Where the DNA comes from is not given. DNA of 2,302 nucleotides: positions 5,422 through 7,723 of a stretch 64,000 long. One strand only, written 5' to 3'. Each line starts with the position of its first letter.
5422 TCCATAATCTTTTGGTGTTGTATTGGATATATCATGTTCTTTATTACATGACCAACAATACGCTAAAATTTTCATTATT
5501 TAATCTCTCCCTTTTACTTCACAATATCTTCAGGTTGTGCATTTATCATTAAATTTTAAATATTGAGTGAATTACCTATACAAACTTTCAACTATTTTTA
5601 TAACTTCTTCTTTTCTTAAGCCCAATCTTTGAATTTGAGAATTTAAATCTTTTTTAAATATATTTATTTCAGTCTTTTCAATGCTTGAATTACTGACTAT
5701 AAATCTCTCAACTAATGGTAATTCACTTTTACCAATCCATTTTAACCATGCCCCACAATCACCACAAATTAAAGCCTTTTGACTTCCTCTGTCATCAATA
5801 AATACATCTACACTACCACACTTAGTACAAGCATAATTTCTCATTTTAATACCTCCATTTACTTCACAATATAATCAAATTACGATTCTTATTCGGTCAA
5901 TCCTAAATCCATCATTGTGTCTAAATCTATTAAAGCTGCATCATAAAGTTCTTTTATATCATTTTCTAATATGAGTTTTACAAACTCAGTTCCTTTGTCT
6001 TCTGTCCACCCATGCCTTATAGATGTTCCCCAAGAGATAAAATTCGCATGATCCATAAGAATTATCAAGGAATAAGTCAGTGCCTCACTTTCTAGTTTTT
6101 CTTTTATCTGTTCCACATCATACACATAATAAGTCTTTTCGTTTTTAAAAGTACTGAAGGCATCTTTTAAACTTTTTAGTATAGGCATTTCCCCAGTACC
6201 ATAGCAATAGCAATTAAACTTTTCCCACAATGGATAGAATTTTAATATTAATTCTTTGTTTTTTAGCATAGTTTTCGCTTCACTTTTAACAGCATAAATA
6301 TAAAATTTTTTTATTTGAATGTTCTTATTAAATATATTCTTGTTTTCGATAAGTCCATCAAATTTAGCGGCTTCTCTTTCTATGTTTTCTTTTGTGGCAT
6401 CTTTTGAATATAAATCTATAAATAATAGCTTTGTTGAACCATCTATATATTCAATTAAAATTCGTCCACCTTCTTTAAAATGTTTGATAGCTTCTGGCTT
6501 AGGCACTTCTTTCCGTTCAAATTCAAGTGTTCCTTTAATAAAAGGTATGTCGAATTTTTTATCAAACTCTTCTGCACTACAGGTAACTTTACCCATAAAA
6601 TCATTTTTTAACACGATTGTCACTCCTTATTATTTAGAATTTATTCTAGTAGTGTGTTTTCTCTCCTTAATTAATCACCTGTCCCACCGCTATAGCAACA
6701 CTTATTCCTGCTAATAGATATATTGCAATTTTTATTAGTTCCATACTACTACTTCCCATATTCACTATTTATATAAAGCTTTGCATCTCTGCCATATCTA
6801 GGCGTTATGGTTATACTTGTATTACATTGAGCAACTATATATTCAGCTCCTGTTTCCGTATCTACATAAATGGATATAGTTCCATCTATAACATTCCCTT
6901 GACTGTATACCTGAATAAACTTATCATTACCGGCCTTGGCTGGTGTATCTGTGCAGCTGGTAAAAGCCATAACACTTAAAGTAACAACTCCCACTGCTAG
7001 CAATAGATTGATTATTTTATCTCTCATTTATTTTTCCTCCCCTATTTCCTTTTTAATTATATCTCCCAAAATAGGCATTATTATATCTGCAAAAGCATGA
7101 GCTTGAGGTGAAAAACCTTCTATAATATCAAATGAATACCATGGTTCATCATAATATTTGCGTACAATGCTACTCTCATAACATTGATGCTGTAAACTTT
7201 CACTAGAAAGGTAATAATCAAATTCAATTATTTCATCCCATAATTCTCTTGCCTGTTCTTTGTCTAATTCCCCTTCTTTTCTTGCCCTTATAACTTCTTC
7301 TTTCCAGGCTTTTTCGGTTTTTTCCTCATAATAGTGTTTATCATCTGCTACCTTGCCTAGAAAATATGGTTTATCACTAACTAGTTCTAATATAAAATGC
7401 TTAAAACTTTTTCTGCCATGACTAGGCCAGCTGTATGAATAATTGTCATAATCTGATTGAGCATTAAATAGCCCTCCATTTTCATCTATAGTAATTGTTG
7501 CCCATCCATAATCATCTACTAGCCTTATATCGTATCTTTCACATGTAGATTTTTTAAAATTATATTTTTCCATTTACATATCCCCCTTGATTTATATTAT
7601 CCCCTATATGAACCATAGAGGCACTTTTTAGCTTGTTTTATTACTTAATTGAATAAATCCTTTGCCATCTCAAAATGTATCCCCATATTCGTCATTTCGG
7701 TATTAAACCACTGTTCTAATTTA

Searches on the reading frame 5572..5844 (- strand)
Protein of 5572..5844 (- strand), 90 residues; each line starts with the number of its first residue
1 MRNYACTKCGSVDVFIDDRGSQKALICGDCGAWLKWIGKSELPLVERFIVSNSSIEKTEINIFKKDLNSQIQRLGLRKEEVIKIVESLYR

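Call 87: search_protein_families(library=pfam, proteins=[window:5572-5844:-], max_evalue=0.01)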
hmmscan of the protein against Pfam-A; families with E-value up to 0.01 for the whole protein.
window:5572-5844:- (90 aa): 1 family
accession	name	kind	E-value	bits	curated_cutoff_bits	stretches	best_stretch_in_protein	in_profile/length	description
PF08271.17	Zn_Ribbon_TF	-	0.00018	21.4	29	1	4-32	1-27/43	TFIIB zinc-binding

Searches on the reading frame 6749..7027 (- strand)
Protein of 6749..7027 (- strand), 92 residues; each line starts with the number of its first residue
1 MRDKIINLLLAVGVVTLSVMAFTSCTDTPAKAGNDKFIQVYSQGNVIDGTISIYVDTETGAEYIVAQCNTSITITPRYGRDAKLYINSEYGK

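Call 87: search_protein_families(library=pfam, proteins=[window:6749-7027:-], max_evalue=0.01)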
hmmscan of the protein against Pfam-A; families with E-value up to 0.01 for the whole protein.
window:6749-7027:- (92 aa): 1 family
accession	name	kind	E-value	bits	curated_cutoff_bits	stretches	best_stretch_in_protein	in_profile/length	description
PF20037.4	DUF6440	-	4.1e-10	39.7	26.5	1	36-86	1-52/53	Family of unknown function (DUF6440)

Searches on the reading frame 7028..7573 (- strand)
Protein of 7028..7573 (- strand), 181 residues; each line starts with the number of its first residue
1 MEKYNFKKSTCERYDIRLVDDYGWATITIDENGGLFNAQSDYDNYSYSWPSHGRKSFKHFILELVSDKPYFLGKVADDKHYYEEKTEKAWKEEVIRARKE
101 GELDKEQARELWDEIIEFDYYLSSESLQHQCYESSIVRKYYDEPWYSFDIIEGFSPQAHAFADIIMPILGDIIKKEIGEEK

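Call 11: search_protein_families(library=pfam, proteins=[window:7028-7573:-], max_evalue=0.01)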
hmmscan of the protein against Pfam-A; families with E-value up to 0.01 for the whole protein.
window:7028-7573:- (181 aa): 0 families

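Call 12: search_protein_families(library=phrogs, proteins=[window:7028-7573:-], max_evalue=0.001)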
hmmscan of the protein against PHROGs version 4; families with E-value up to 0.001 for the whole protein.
window:7028-7573:- (181 aa): 2 families
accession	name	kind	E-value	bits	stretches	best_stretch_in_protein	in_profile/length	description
phrog_13202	-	unknown function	4.3e-57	193.9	1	4-179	2-173/179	-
phrog_3451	-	unknown function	2.1e-09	38.4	1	44-146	148-251/287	-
